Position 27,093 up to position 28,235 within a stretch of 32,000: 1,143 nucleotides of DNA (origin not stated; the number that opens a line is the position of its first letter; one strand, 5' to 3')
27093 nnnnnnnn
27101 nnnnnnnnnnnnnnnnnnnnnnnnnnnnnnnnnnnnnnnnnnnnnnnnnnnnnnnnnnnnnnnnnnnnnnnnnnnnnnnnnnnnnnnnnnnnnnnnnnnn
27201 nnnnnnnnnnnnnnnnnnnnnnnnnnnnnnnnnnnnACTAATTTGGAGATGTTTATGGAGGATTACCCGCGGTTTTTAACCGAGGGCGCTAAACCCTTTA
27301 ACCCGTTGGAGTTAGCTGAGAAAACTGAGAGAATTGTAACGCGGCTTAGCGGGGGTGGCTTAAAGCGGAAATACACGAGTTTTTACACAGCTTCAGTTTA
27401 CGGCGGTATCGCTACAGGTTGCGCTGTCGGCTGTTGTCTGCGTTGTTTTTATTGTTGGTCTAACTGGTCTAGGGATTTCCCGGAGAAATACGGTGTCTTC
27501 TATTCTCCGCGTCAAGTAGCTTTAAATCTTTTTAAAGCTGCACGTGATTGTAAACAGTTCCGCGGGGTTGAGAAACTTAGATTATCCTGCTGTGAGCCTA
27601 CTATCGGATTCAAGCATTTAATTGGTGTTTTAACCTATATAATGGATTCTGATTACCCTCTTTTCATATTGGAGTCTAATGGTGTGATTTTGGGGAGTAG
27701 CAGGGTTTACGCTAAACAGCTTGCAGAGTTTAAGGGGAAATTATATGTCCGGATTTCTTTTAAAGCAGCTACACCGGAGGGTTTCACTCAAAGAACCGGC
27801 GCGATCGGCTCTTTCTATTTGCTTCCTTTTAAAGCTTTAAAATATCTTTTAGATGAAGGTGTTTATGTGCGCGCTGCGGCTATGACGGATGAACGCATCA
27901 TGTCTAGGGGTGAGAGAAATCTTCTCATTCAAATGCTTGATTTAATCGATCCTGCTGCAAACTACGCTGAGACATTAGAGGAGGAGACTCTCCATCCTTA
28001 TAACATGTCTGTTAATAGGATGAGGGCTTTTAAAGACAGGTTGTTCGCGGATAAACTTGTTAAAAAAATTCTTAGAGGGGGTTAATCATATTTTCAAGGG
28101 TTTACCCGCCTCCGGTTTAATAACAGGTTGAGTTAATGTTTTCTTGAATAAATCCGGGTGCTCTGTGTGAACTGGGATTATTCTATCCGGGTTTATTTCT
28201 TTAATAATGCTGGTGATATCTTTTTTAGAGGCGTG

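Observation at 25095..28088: Methyltransferase-TRD fusion with a tightly linked radical SAM enzyme and a divergent EndoV-like glycosylase, with no nuclease: candidate undescribed DNA-modification/defence module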

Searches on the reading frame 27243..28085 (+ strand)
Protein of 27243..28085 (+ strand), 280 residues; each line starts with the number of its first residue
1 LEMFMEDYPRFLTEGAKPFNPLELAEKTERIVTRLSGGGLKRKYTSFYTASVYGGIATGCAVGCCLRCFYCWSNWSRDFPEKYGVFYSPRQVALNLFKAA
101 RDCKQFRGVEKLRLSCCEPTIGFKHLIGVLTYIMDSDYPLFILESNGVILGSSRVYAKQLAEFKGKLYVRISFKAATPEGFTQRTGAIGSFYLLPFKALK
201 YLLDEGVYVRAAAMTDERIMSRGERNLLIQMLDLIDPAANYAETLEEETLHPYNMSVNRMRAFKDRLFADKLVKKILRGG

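Call 3: search_protein_families(library=pfam, proteins=[window:27243-28085:+], max_evalue=0.01)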
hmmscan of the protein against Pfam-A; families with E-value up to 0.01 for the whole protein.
window:27243-28085:+ (280 aa): 1 family
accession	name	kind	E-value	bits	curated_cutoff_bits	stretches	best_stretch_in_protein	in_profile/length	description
PF04055.27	Radical_SAM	-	2.4e-06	28.3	29.5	1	62-209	5-143/166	Radical SAM superfamily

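Call 4: search_protein_families(library=ncbifam, proteins=[window:27243-28085:+], max_evalue=0.01)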
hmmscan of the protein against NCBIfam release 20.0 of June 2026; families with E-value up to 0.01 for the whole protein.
window:27243-28085:+ (280 aa): 5 families
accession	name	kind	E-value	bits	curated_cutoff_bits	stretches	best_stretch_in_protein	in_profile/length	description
NF001199.0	PRK00164.2-1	equivalog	0.00027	20.2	231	1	63-186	21-131/308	GTP 3',8-cyclase MoaA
TIGR02668.1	moaA_archaeal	equivalog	0.0007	18.7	325.25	1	63-185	19-128/303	GTP 3',8-cyclase MoaA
NF045574.1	sacti_mat_StsB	exception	0.0022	16.9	625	1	61-210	103-236/466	StsB family radical SAM/SPASM domain sactipeptide maturase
TIGR02666.1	moaA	equivalog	0.0048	15.9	284.05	1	64-183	20-132/336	GTP 3',8-cyclase MoaA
NF012164.0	AlbA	equivalog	0.0073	14.8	850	1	64-220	123-265/442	subtilosin maturase AlbA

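Call 5: search_protein_families(library=padloc, proteins=[window:27243-28085:+], max_evalue=0.01)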
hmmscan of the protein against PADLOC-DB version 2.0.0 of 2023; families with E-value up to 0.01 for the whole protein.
window:27243-28085:+ (280 aa): 1 family
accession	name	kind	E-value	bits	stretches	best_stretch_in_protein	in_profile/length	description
PDLC02903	pVip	-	0.0056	14.2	1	64-154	10-85/257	Viperins not associated with kinases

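Call 6: find_homologous_proteins(query=window:27243-28085:+)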
Query window:27243-28085:+ (280 aa): 894 proteins with E <= 0.001 among 1888 candidates; the best 120 are listed.
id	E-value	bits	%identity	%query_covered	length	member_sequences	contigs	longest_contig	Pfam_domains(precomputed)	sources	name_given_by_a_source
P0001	6.4e-185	631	100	99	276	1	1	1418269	PF04055.28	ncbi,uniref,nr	ncbi:MAG: molybdenum cofactor biosynthesis protein MoaA [Candidatus Odinarchaeum yellowstonii]|unire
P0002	7.6e-146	503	79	100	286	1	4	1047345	PF04055.28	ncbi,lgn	-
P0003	1.4e-145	502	79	98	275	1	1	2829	PF04055.28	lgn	-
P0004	2.7e-135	468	74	98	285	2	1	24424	PF04055.28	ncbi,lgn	ncbi:MAG: radical SAM protein [Candidatus Odinarchaeota archaeon]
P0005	4.1e-120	418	67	97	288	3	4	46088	PF04055.28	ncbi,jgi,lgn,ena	-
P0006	8.1e-119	414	66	97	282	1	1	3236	PF04055.28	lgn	-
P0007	1.8e-117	410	65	98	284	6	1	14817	PF04055.28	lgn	-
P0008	3.1e-117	409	68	95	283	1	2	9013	PF04055.28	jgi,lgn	-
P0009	3.3e-117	409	66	99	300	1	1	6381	PF04055.28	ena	-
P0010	6.9e-117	408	66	98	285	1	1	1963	PF04055.28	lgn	-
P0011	8.8e-117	407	65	97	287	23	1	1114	PF04055.28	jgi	-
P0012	1.1e-116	407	66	97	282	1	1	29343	PF04055.28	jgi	jgi:uncharacterized Fe-S cluster-containing radical SAM superfamily protein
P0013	2.3e-116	406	66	96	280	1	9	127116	PF04055.28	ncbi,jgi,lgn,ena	ncbi:MAG: radical SAM protein [Candidatus Nezhaarchaeales archaeon]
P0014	3.5e-116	405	65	96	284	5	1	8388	PF04055.28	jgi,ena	-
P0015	3.6e-116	405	66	96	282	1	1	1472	PF04055.28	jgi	jgi:uncharacterized Fe-S cluster-containing radical SAM superfamily protein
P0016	1.5e-115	403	65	97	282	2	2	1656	PF04055.28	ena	-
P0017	1.8e-115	403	65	97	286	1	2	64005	PF04055.28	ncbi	ncbi:MAG: radical SAM protein [Candidatus Bathyarchaeia archaeon]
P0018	1.9e-115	403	65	98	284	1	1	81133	PF04055.28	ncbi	ncbi:MAG: radical SAM protein [Candidatus Bathyarchaeia archaeon]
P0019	2.7e-115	402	66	97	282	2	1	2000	PF04055.28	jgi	jgi:uncharacterized Fe-S cluster-containing radical SAM superfamily protein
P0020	5.9e-115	401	68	98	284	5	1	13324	PF04055.28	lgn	-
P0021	6.3e-115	401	66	96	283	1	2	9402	PF04055.28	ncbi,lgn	-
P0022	7.1e-115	401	67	97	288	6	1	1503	PF04055.28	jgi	jgi:uncharacterized Fe-S cluster-containing radical SAM superfamily protein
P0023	9.9e-115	401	66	96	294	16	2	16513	PF04055.28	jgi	-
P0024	2.1e-114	400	64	97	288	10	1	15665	PF04055.28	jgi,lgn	jgi:uncharacterized Fe-S cluster-containing radical SAM superfamily protein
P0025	1.1e-113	397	66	96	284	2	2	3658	PF04055.28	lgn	-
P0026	1.4e-113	397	65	97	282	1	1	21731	PF04055.28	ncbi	ncbi:MAG: radical SAM protein [Candidatus Bathyarchaeia archaeon]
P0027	1.4e-113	397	64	98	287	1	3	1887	PF04055.28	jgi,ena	-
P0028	1.5e-113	397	67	96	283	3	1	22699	PF04055.28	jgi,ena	jgi:uncharacterized Fe-S cluster-containing radical SAM superfamily protein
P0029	1.6e-113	397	65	96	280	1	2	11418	PF04055.28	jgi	jgi:uncharacterized Fe-S cluster-containing radical SAM superfamily protein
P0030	1.9e-113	396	64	97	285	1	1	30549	PF04055.28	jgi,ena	-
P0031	3.9e-113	395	62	98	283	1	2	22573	PF04055.28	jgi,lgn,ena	jgi:uncharacterized Fe-S cluster-containing radical SAM superfamily protein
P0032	4.1e-113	395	65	97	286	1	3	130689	PF04055.28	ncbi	ncbi:MAG: radical SAM protein [Nitrososphaerota archaeon]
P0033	6.7e-113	395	65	97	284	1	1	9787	PF04055.28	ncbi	ncbi:MAG: radical SAM protein [Thermoproteota archaeon]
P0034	7.5e-113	394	64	96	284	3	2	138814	PF04055.28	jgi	jgi:uncharacterized Fe-S cluster-containing radical SAM superfamily protein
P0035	8.4e-113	394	64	98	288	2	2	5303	PF04055.28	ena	-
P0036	1.1e-112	394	64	97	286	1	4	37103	PF04055.28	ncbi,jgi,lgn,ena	-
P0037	1.4e-112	394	64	98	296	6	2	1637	PF04055.28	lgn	-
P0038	2.1e-112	393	64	96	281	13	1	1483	PF04055.28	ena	-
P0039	2.3e-112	393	65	97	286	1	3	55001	PF04055.28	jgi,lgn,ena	jgi:uncharacterized Fe-S cluster-containing radical SAM superfamily protein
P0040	2.4e-112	393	64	99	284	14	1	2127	PF04055.28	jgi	-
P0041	2.6e-112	393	64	98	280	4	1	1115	PF04055.28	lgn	-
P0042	3.1e-112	392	64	97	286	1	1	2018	PF04055.28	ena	-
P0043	3.6e-112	392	63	98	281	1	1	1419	PF04055.28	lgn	-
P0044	4.4e-112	392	63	96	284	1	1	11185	PF04055.28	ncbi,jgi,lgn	-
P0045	4.9e-112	392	63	98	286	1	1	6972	PF04055.28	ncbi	ncbi:MAG: radical SAM protein [Nitrososphaeria archaeon]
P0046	5.2e-112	392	64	96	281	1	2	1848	PF04055.28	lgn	-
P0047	1.0e-111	391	63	99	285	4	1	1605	PF04055.28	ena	-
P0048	1.1e-111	391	66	95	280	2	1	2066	PF04055.28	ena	-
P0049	1.1e-111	391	64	97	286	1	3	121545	PF04055.28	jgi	jgi:uncharacterized Fe-S cluster-containing radical SAM superfamily protein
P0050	1.2e-111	390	64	97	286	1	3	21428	PF04055.28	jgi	jgi:uncharacterized Fe-S cluster-containing radical SAM superfamily protein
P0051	1.2e-111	390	65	96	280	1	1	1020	PF04055.28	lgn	-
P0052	1.4e-111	390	65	97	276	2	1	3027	PF04055.28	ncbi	ncbi:MAG: radical SAM protein [Candidatus Methanodesulfokora sp.]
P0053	1.4e-111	390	63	98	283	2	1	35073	PF04055.28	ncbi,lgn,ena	-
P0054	1.4e-111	390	65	98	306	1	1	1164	PF04055.28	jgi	jgi:uncharacterized Fe-S cluster-containing radical SAM superfamily protein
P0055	1.9e-111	390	63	98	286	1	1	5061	PF04055.28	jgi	jgi:uncharacterized Fe-S cluster-containing radical SAM superfamily protein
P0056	2.6e-111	389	64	97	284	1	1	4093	PF04055.28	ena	-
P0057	3.0e-111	389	64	97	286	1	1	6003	PF04055.28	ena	-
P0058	3.2e-111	389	63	99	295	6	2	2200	PF04055.28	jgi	jgi:uncharacterized Fe-S cluster-containing radical SAM superfamily protein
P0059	4.0e-111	389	63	98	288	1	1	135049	PF04055.28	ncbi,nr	ncbi:MAG: radical SAM protein [Candidatus Brockarchaeota archaeon]|nr:radical SAM protein [Candidatu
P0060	5.2e-111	388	64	97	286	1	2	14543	PF04055.28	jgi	jgi:uncharacterized Fe-S cluster-containing radical SAM superfamily protein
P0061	6.5e-111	388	64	97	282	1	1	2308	PF04055.28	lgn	-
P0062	6.9e-111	388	64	97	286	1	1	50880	PF04055.28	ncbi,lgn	ncbi:MAG: radical SAM protein [Nitrososphaerota archaeon]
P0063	1.0e-110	387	62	99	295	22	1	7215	PF04055.28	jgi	jgi:uncharacterized Fe-S cluster-containing radical SAM superfamily protein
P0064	1.2e-110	387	64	96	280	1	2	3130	PF04055.28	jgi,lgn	-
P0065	1.2e-110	387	61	99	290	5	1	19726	PF04055.28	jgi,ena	-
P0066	1.4e-110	387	64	97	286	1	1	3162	PF04055.28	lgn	-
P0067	1.5e-110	387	64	97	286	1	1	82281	PF04055.28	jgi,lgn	jgi:uncharacterized Fe-S cluster-containing radical SAM superfamily protein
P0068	1.6e-110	387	63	98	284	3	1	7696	PF04055.28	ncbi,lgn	ncbi:MAG: radical SAM protein [Candidatus Bathyarchaeia archaeon]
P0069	1.7e-110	387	64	97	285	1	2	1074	PF04055.28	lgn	-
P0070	1.8e-110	387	63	96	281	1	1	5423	PF04055.28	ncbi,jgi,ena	-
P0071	1.9e-110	387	65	96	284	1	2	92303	PF04055.28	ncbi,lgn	ncbi:MAG: radical SAM protein [Thermoproteota archaeon]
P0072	2.5e-110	386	62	99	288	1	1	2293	PF04055.28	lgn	-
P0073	2.5e-110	386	63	96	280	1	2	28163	PF04055.28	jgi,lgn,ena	-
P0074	3.3e-110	386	64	95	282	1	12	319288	PF04055.28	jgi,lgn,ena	jgi:uncharacterized Fe-S cluster-containing radical SAM superfamily protein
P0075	3.3e-110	386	62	98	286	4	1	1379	PF04055.28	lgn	-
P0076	3.8e-110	386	64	98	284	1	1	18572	PF04055.28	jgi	jgi:uncharacterized Fe-S cluster-containing radical SAM superfamily protein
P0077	4.0e-110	386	62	97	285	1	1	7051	PF04055.28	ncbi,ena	-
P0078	4.0e-110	386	63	97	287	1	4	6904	PF04055.28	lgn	-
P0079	4.0e-110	386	62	99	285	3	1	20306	PF04055.28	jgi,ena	-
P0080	4.2e-110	385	62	97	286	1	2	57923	PF04055.28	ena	-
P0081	4.5e-110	385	64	96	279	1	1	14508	PF04055.28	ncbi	ncbi:MAG: radical SAM protein [Candidatus Bathyarchaeia archaeon]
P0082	4.7e-110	385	64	95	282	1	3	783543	PF04055.28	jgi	jgi:uncharacterized Fe-S cluster-containing radical SAM superfamily protein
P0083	4.9e-110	385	64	97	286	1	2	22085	PF04055.28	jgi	-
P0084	5.4e-110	385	62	98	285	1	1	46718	PF04055.28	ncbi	ncbi:MAG: radical SAM protein [Nitrososphaerales archaeon]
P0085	5.6e-110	385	62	98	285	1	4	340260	PF04055.28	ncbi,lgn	ncbi:MAG: radical SAM protein [Nitrososphaerales archaeon]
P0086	6.8e-110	385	64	97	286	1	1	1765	PF04055.28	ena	-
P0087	7.0e-110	385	62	98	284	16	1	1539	PF04055.28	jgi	-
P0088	7.1e-110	385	63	98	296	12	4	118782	PF04055.28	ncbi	ncbi:MAG: molybdenum cofactor biosynthesis protein MoaA [Thermoproteota archaeon]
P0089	8.4e-110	384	64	95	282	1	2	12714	PF04055.28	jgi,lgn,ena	-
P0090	8.4e-110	384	63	97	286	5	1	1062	PF04055.28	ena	-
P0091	8.6e-110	384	61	98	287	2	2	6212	PF04055.28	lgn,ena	-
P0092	1.0e-109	384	62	98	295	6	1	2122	PF04055.28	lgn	-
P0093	1.0e-109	384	64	97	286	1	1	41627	PF04055.28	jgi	jgi:uncharacterized Fe-S cluster-containing radical SAM superfamily protein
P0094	1.0e-109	384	64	95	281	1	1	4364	PF04055.28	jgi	jgi:uncharacterized Fe-S cluster-containing radical SAM superfamily protein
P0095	1.2e-109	384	63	96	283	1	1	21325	PF04055.28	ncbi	ncbi:MAG: radical SAM protein [Candidatus Methanospirareceae archaeon]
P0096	1.5e-109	384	62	99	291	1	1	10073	PF04055.28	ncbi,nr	ncbi:MAG: radical SAM protein [Crenarchaeota archaeon]|nr:radical SAM protein [Thermoproteota archae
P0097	1.6e-109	384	62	98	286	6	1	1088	PF04055.28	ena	-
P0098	1.7e-109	383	64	95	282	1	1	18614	PF04055.28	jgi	-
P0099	1.8e-109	383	62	98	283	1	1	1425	PF04055.28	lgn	-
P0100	2.0e-109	383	63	97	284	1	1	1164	PF04055.28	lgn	-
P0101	2.1e-109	383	64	95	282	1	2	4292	PF04055.28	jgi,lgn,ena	-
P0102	2.3e-109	383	62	96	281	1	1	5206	PF04055.28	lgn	-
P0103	2.8e-109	383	62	97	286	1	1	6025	PF04055.28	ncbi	-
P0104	3.1e-109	383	63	97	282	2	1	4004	PF04055.28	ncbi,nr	ncbi:MAG: radical SAM protein [archaeon]|nr:radical SAM protein [archaeon]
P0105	3.8e-109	382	62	97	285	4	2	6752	PF04055.28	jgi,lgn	-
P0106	4.1e-109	382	62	97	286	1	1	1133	PF04055.28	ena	-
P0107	4.4e-109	382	62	98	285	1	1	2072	PF04055.28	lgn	-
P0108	4.5e-109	382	61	97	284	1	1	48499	PF04055.28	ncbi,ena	-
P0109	4.6e-109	382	63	97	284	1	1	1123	PF04055.28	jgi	jgi:uncharacterized Fe-S cluster-containing radical SAM superfamily protein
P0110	5.0e-109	382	62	98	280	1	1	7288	PF04055.28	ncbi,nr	ncbi:radical SAM protein [Candidatus Bathyarchaeota archaeon]|nr:radical SAM protein [Candidatus Bat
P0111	5.9e-109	382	62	97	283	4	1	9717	PF04055.28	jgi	-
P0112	6.1e-109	382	61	98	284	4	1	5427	PF04055.28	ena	-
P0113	7.2e-109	381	62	96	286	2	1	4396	PF04055.28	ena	-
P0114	7.7e-109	381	62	98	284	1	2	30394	PF04055.28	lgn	-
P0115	7.9e-109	381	62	98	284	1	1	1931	PF04055.28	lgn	-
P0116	8.2e-109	381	61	99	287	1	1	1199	PF04055.28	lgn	-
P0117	8.2e-109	381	62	97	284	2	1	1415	PF04055.28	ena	-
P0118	8.8e-109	381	63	97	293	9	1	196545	PF04055.28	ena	-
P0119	1.1e-108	381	61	97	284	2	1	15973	PF04055.28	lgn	-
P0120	1.1e-108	381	62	97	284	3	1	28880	PF04055.28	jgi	jgi:uncharacterized Fe-S cluster-containing radical SAM superfamily protein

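Call 7: search_solved_structures(query=window:27243-28085:+, max_evalue=1)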
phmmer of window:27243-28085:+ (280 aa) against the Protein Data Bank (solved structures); distinct sequences matched with E-value up to 1: 0.

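Call 12: find_related_loci(query=A1, collection=genome_contigs, flank=10000)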
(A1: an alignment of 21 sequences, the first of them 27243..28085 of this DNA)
Query A1 (280 aa) in genome_contigs; peptide patterns used: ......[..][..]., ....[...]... (x = any residue, [..] = any of these).
305 stretches matched a pattern; 185 encode a relative of the query (tblastn E <= 1e-3); the best 80 are kept; 80 distinct loci.
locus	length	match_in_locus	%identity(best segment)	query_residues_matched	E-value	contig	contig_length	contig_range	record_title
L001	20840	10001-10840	79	1-280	1e-149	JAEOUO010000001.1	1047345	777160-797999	MAG: Candidatus Odinarchaeota archaeon isolate J65_bin.29 contig_1, whole genome shotgun sequence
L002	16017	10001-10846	74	5-278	1e-141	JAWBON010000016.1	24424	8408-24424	MAG: Candidatus Odinarchaeota archaeon isolate HHBFW-2_201803_bins_221 HHBFW-2_201803_bins_221_scaffold_16, whole genome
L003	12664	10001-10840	67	5-276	8e-125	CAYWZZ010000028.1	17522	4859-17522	MAG TPA_asm: uncultured Candidatus Bathyarchaeia archaeon isolate SRP104967_co1_9 genome assembly, contig: NODE_1078_len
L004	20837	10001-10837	65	7-277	1e-122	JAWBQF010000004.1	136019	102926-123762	MAG: Candidatus Methanomethylicia archaeon isolate JZ-1_201705_bins_15 JZ-1_201705_bins_15_scaffold_4, whole genome shot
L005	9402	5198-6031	66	8-277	8e-121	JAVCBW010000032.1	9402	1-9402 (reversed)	MAG: Thermoproteota archaeon isolate Kor3 Kor3_2227, whole genome shotgun sequence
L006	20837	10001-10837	65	7-277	5e-121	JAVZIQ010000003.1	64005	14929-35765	MAG: Candidatus Bathyarchaeia archaeon isolate DRTY-6_201901_bins_51 DRTY-6_201901_bins_51_scaffold_3, whole genome shot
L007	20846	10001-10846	63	5-278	1e-119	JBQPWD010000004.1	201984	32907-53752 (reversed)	MAG: Candidatus Bathyarchaeota archaeon isolate SZTDM_202302_bins_159 SZTDM_202302_bins_159_scaffold_4, whole genome sho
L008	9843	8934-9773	64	5-276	4e-119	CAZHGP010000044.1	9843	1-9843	MAG TPA_asm: uncultured Nitrososphaeria archaeon isolate SRP104967_co1_8 genome assembly, contig: NODE_2351_length_9843_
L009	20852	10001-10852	64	2-277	2e-118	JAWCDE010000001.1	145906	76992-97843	MAG: Thermoproteota archaeon isolate JZ-1_201912_bins_38 JZ-1_201912_bins_38_scaffold_1, whole genome shotgun sequence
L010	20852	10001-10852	62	1-277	3e-118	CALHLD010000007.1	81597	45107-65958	MAG: uncultured archaeon isolate S1_Bin_METABAT__236_1 genome assembly, contig: c_000003435249, whole genome shotgun seq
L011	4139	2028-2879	64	5-280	2e-119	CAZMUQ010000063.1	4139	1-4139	MAG TPA_asm: uncultured Candidatus Bathyarchaeia archaeon isolate binchicken_co184_348 genome assembly, contig: NODE_472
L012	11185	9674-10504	63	8-277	1e-117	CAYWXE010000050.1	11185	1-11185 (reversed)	MAG TPA_asm: uncultured archaeon isolate SRP141552_co1_136 genome assembly, contig: NODE_2753_length_11185_cov_32.876370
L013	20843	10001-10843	63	5-277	1e-116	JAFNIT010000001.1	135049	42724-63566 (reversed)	MAG: Candidatus Brockarchaeota archaeon isolate QC4_43 QC4_scaffold_54_curated, whole genome shotgun sequence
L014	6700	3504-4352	63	5-279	3e-116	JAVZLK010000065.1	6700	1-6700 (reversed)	MAG: Candidatus Bathyarchaeia archaeon isolate DRTY-6_201907_bins_50 DRTY-6_201907_bins_50_scaffold_65, whole genome sho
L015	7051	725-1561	62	6-276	2e-116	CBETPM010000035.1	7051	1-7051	MAG TPA_asm: Candidatus Bathyarchaeota archaeon isolate SRR13309661_metabat2_5 genome assembly, contig: ERZ26778927.312,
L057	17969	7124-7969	61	5-277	8e-108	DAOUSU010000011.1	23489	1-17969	MAG TPA_asm: Hadesarchaea archaeon isolate CSMAG_554 CSMAG_554_k127_580380_length_23489_cov_12.0000, whole genome shotgu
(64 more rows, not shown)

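Call 32: search_solved_structures(query=A1, max_evalue=1, show_alignments=1)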
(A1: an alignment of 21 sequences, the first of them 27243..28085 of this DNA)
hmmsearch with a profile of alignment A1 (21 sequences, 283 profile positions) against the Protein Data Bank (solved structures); distinct sequences matched with E-value up to 1: 0.

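Call 36: search_protein_families(library=pfam, proteins=[L057:6337-7122:+, L010:7385-8407:+, L013:10893-12752:-, L001:4232-4963:+], max_evalue=0.001)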
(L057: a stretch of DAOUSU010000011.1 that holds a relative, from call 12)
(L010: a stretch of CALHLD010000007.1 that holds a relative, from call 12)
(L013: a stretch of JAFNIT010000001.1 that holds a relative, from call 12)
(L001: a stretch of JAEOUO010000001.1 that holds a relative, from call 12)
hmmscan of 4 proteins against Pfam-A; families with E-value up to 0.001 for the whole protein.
L057:6337-7122:+ (261 aa): 1 family
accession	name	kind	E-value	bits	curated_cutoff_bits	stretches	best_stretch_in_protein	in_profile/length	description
PF04015.17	DUF362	-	1.4e-34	120.3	24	1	33-226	1-199/200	Domain of unknown function (DUF362)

L010:7385-8407:+ (340 aa): 2 families
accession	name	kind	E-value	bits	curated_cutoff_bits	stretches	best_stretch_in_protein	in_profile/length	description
PF04055.27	Radical_SAM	-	1.7e-08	35.2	29.5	1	15-137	1-110/166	Radical SAM superfamily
PF13353.11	Fer4_12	-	1.3e-05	26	22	1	20-99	14-82/137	4Fe-4S single cluster domain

L013:10893-12752:- (619 aa): 2 families
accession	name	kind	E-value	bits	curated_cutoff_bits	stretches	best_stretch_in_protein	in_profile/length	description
PF09826.15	Beta_propel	-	1.1e-160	536.2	22.4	1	89-609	1-494/495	Beta propeller domain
PF08309.17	LVIVD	-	3.5e-05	23.5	20.2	0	177-196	23-42/42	LVIVD repeat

L001:4232-4963:+ (243 aa): 0 families

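Call 38: predict_structure(alignment_id=A1)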
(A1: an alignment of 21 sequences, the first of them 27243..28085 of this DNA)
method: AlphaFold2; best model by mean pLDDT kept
length: 280 residues; sequences in the alignment: 21
mean_pLDDT: 74.6   pTM: 0.78
mean pLDDT of the five models: 74.6, 69.4, 69.3, 62.6, 62.1
residues with pLDDT >= 90: 76; 70-90: 108; 50-70: 50; < 50: 46
segments of 3 or more residues with pLDDT < 50: 1-4, 50-78, 251-257
pLDDT, mean of each block of 10 residues (from residue 1): 50 63 80 84 70 44 38 43 77 84 63 69 90 88 86 96 93 83 76 94 97 80 93 95 78 45 62 64
secondary structure, 60 per line:
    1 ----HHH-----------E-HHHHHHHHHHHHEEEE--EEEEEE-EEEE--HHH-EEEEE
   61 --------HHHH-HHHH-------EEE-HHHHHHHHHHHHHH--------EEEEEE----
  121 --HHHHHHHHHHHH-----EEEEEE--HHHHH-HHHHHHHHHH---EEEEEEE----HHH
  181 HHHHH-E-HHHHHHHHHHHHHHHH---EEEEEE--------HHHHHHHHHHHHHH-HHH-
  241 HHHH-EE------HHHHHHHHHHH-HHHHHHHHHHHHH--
elements in order: H21-32 E33-36 E39-44 E46-49 E56-60 H69-72 H74-77 E85-87 H89-102 E111-116 H123-134 E140-145 H148-152 H154-163 E167-173 H178-185 H189-204 E208-213 H222-235 H241-244 H254-264 H266-278
